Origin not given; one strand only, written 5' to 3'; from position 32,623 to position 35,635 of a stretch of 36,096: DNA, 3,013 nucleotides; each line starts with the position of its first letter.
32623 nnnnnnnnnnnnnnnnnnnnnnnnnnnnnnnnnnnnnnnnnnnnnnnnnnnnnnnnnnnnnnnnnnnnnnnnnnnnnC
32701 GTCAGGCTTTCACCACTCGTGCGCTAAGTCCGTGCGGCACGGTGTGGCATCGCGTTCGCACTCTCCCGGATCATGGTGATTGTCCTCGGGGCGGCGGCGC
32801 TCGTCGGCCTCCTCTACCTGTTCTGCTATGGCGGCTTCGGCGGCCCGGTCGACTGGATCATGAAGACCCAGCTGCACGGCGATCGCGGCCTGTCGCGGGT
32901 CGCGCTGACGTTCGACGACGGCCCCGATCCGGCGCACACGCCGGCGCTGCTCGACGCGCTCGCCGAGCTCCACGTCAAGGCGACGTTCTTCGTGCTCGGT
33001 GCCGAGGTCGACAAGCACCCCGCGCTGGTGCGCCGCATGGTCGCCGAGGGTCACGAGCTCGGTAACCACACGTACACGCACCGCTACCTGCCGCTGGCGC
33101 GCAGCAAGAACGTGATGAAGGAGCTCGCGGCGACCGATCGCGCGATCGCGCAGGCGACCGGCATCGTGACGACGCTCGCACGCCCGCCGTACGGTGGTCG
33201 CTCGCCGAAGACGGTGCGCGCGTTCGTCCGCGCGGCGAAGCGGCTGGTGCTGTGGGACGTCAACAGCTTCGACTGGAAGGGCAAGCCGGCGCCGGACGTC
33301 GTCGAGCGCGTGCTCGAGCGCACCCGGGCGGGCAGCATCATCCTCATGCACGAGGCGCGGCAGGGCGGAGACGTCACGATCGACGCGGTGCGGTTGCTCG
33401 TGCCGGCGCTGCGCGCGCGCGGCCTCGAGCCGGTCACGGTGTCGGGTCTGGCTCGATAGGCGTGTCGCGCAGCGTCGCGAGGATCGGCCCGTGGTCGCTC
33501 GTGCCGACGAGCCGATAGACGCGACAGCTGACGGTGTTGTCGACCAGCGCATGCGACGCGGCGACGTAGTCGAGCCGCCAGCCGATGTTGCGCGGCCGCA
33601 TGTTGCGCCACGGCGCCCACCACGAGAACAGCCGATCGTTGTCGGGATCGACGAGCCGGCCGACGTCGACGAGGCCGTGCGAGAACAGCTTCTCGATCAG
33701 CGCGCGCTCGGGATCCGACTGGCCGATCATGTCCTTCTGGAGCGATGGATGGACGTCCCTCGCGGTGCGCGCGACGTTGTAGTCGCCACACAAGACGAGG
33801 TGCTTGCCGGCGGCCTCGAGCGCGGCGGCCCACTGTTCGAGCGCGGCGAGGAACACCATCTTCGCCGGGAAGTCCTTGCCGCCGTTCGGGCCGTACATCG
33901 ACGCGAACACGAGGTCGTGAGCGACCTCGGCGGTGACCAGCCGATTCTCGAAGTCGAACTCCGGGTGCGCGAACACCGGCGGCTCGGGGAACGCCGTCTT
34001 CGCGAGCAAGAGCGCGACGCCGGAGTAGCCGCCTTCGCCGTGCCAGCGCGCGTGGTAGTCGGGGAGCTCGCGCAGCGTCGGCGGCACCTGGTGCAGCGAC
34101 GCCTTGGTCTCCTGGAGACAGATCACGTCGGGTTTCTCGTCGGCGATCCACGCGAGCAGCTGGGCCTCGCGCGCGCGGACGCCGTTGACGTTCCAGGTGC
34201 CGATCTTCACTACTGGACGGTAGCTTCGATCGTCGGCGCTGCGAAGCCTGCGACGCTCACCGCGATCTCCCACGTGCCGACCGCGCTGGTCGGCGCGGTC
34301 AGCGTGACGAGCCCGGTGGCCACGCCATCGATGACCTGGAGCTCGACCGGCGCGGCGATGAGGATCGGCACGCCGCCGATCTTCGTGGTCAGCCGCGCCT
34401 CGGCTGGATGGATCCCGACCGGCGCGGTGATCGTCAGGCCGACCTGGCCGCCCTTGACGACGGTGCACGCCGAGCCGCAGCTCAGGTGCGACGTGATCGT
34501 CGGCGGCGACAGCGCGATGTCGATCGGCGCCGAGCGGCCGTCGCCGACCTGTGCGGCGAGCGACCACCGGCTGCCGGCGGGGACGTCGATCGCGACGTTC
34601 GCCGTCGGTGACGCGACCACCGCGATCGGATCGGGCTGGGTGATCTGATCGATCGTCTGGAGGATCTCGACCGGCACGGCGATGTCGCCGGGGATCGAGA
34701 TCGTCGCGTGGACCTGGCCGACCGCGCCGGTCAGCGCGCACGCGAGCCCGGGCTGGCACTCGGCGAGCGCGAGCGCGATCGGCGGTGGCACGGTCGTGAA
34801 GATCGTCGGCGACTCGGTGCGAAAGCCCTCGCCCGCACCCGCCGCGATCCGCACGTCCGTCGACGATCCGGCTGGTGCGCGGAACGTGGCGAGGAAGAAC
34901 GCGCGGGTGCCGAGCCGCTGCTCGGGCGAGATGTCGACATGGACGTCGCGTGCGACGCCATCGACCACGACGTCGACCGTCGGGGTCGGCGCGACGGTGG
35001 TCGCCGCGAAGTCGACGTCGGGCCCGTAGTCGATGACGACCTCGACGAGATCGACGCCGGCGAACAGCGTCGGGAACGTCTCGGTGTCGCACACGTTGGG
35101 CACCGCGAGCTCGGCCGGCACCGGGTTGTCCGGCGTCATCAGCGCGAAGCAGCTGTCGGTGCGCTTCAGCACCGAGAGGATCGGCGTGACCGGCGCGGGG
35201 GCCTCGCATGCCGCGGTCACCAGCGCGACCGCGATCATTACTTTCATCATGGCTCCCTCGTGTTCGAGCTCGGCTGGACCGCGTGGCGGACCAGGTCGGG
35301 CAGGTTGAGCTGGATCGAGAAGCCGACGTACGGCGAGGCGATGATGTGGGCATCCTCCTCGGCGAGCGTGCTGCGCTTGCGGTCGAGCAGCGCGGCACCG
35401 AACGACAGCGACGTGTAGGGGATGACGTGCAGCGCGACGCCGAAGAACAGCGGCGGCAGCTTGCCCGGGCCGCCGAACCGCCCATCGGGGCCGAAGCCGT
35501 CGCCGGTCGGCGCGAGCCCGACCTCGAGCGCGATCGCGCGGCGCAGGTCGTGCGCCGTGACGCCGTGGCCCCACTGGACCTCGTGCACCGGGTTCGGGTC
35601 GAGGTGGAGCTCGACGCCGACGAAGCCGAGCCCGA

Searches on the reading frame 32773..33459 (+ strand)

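Call 12: search_protein_families(library=pfam, proteins=[window:32773-33459:+], max_evalue=0.01)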
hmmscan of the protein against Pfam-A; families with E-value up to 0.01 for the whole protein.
window:32773-33459:+ (228 aa): 2 families
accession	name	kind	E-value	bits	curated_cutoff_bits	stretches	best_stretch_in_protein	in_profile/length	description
PF01522.26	Polysacc_deac_1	-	1.6e-35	122.2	23.1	1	41-150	7-115/124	Polysaccharide deacetylase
PF10096.14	DUF2334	-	0.00089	19.3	26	1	85-122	58-101/203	Uncharacterized protein conserved in bacteria (DUF2334)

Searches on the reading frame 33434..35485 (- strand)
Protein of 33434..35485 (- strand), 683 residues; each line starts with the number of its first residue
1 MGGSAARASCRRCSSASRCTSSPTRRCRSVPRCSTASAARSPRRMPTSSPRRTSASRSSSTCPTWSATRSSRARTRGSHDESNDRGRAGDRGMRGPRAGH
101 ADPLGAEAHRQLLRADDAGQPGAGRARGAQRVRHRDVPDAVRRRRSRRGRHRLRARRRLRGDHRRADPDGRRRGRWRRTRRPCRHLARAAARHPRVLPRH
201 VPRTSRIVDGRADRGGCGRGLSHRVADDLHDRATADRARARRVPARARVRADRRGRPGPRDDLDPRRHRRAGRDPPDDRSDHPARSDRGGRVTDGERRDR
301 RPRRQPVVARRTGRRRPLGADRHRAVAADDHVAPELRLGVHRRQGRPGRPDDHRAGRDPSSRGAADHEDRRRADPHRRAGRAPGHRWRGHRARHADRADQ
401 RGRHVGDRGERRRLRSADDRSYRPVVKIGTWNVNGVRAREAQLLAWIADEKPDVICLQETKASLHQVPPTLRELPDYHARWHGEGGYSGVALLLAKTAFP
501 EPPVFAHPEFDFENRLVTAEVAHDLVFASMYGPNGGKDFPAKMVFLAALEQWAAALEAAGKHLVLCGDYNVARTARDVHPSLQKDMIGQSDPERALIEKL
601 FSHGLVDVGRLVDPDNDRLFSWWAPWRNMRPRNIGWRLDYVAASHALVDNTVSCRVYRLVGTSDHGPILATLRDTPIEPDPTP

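Call 12: search_protein_families(library=pfam, proteins=[window:33434-35485:-], max_evalue=0.01)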
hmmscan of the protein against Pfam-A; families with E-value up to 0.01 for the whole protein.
window:33434-35485:- (683 aa): 1 family
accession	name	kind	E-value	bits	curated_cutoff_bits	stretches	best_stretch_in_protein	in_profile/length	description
PF03372.29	Exo_endo_phos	-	6.6e-28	98.4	24.5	1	429-665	1-225/225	Endonuclease/Exonuclease/phosphatase family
